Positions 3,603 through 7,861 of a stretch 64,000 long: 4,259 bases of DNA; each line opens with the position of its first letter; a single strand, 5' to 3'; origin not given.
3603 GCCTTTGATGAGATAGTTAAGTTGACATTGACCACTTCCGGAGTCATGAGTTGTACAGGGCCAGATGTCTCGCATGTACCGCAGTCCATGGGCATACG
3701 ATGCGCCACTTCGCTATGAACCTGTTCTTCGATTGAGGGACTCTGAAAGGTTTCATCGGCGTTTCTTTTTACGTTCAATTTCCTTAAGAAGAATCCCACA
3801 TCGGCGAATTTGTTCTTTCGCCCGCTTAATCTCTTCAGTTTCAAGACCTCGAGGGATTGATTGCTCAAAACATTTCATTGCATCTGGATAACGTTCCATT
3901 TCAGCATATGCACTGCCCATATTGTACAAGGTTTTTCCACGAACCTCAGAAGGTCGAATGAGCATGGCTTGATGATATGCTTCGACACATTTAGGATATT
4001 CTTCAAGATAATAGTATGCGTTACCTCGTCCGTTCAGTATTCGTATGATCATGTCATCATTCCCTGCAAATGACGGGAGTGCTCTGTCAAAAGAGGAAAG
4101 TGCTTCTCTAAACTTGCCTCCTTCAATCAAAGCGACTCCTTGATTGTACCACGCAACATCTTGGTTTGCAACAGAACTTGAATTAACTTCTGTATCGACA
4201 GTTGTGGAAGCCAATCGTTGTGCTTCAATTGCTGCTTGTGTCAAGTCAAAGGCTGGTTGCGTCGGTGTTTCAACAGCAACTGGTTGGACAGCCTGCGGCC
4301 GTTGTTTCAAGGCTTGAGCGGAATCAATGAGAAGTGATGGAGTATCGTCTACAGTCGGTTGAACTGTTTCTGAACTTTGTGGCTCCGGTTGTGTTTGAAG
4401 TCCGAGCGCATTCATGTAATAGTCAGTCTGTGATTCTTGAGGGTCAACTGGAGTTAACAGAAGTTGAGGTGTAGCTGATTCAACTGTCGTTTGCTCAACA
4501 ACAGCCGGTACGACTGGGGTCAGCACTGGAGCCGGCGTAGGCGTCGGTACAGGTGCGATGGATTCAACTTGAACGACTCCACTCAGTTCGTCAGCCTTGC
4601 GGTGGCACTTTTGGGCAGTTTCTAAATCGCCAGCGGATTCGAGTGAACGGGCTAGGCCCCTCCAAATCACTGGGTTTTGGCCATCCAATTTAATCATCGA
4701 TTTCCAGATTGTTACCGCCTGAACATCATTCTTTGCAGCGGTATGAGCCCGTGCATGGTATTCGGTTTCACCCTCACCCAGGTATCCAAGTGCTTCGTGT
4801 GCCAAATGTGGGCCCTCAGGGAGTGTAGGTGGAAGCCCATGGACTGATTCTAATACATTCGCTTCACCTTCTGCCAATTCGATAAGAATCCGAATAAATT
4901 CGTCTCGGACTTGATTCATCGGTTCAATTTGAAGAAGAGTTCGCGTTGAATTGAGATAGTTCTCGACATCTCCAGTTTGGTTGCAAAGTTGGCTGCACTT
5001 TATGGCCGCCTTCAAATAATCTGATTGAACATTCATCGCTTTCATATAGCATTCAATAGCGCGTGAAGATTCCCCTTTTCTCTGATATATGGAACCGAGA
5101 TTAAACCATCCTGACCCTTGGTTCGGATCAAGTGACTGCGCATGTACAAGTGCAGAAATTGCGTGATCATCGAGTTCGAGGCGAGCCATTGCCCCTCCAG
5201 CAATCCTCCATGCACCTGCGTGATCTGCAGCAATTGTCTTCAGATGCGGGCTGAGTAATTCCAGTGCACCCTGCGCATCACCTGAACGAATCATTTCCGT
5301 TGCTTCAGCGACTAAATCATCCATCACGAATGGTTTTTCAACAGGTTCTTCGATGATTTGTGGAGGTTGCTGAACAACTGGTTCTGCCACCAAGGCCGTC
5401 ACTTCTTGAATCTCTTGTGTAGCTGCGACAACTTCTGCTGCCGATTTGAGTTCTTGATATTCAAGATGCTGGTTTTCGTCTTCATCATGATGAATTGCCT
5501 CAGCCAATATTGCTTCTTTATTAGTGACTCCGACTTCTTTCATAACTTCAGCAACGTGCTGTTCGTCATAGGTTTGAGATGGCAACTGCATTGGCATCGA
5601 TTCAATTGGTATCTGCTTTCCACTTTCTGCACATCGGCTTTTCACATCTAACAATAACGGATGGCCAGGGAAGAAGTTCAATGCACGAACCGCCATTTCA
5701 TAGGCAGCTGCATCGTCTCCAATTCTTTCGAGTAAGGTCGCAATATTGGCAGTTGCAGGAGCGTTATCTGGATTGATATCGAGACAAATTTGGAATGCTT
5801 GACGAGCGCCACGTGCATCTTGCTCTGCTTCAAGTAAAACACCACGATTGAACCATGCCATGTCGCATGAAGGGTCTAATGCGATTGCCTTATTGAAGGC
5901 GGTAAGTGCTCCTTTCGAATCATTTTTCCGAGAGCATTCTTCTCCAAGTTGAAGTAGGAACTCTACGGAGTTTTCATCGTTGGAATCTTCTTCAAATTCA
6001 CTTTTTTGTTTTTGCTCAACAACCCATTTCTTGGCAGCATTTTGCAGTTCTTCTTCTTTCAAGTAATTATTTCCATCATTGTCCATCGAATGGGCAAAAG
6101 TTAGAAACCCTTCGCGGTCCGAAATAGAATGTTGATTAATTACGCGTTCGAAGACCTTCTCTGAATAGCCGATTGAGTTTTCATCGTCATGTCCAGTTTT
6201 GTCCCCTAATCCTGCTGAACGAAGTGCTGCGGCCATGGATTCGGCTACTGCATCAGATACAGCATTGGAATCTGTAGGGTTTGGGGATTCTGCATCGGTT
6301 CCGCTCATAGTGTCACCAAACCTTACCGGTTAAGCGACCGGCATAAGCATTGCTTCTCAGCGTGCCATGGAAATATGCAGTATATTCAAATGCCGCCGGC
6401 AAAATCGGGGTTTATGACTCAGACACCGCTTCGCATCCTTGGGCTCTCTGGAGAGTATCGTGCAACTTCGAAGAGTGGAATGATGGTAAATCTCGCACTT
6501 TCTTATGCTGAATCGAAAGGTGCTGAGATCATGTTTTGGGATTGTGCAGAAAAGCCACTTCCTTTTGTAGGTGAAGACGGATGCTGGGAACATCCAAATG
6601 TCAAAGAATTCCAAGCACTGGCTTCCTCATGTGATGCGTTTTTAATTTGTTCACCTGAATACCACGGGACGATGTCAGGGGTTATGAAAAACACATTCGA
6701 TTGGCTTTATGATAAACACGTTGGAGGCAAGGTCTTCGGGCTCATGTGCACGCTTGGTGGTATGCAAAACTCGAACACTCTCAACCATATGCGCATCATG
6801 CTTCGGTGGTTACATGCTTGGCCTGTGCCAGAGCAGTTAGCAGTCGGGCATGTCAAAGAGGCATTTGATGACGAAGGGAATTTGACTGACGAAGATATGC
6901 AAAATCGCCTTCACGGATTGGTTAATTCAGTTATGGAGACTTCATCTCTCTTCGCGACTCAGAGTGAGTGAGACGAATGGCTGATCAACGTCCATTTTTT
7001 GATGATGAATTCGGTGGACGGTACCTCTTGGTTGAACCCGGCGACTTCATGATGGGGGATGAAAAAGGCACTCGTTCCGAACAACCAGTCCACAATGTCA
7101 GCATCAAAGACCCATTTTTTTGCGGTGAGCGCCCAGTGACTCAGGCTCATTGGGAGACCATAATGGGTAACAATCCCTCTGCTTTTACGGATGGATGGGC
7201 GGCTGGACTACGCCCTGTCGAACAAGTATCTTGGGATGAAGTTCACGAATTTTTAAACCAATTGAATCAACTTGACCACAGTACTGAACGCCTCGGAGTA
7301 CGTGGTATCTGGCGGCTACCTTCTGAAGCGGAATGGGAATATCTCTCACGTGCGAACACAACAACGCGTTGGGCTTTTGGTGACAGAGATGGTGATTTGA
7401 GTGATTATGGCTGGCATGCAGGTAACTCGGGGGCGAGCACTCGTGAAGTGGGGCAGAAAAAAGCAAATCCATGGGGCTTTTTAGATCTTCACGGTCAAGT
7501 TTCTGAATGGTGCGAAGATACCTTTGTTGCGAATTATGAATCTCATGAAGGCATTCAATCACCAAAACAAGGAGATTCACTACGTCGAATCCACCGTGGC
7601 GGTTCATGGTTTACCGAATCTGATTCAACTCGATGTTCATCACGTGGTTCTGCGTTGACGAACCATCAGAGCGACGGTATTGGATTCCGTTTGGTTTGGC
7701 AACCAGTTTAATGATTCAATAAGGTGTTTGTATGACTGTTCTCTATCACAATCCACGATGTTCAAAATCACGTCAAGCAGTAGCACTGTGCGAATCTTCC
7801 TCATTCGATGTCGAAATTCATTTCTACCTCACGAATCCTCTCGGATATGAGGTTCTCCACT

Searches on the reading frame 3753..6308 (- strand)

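Call 73: search_protein_families(library=pfam, proteins=[window:3753-6308:-], max_evalue=0.00001)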
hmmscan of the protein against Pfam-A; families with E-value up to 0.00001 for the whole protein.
window:3753-6308:- (851 aa): 13 families
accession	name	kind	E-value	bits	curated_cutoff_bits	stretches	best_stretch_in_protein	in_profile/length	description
PF00515.34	TPR_1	-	4.2e-38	128.1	27.8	0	756-787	2-33/34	Tetratricopeptide repeat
PF07719.23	TPR_2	-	3e-34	114.7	27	0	757-786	3-32/34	Tetratricopeptide repeat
PF13181.12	TPR_8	-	4.2e-26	89.3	25.7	0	401-430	4-33/34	Tetratricopeptide repeat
PF13424.12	TPR_12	-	1.5e-22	80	30.1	1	755-818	3-72/77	Tetratricopeptide repeat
PF13428.12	TPR_14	-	1.8e-19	68.7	23.5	0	116-156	2-42/44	Tetratricopeptide repeat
PF13431.12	TPR_17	-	9e-19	66.6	24.4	0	393-419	8-34/34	Tetratricopeptide repeat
PF13414.12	TPR_11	-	2.4e-16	59.6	26.8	0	128-160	7-39/42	TPR repeat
PF14559.12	TPR_19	-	8.9e-14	52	25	0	161-225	3-67/68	Tetratricopeptide repeat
PF13176.12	TPR_7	-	5.1e-13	48.4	27.9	0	401-424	2-25/36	Tetratricopeptide repeat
PF13371.12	TPR_9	-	9.8e-13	48.4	35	0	127-186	7-66/73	Tetratricopeptide repeat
PF13174.12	TPR_6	-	2.9e-12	46.8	26.3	0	151-181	2-32/33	Tetratricopeptide repeat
PF13432.12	TPR_16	-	1.2e-11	45.3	32.7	1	127-183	9-65/65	Tetratricopeptide repeat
PF23914.1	TPR_CcmH_CycH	-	5.3e-10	39.8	42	0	394-461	46-113/158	Cytochrome c-type biogenesis protein H TPR domain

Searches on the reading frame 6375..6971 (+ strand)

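Call 73: search_protein_families(library=pfam, proteins=[window:6375-6971:+], max_evalue=0.00001)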
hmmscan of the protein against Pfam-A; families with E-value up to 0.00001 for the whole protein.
window:6375-6971:+ (198 aa): 1 family
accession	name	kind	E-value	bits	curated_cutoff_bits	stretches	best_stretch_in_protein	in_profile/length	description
PF03358.20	FMN_red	-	1.2e-32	113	24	1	20-160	2-150/152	NADPH-dependent FMN reductase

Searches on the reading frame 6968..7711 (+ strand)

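Call 73: search_protein_families(library=pfam, proteins=[window:6968-7711:+], max_evalue=0.00001)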
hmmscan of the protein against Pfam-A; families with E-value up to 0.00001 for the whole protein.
window:6968-7711:+ (247 aa): 1 family
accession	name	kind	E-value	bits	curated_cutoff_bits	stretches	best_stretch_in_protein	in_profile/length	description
PF03781.23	FGE-sulfatase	-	4.6e-38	131.8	23.3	1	20-244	6-255/255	Sulfatase-modifying factor enzyme 1-like domain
